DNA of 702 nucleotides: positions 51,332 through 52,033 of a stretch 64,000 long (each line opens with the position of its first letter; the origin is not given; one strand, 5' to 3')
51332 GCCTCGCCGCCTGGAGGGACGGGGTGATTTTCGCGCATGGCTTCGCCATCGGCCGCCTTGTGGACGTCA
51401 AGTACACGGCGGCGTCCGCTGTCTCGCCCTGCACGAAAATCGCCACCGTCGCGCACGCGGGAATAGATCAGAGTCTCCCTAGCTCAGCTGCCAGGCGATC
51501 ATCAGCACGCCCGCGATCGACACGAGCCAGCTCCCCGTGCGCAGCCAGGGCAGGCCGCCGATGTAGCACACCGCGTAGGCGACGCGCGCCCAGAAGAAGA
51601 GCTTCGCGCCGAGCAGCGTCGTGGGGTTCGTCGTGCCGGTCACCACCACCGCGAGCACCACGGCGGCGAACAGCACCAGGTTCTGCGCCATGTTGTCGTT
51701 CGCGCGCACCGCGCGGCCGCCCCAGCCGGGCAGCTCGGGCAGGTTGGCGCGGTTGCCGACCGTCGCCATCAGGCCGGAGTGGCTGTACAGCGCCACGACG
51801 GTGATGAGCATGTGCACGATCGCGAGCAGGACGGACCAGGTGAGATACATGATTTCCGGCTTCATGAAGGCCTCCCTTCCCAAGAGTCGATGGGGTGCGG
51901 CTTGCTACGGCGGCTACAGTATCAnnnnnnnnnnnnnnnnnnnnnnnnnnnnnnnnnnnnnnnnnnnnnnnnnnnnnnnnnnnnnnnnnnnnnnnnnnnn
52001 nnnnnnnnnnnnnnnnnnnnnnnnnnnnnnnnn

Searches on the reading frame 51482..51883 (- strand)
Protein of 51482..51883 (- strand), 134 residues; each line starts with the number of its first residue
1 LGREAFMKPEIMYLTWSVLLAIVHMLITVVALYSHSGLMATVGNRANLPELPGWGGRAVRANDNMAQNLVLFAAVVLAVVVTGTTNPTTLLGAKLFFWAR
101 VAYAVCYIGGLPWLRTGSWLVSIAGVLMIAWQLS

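Call 104: search_protein_families(library=pfam, proteins=[window:51482-51883:-], max_evalue=0.001)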
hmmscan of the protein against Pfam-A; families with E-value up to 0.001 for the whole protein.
window:51482-51883:- (134 aa): 1 family
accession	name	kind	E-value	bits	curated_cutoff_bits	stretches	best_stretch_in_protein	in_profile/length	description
PF01124.23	MAPEG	-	3.9e-18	66.3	23.4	1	14-132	2-126/129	MAPEG family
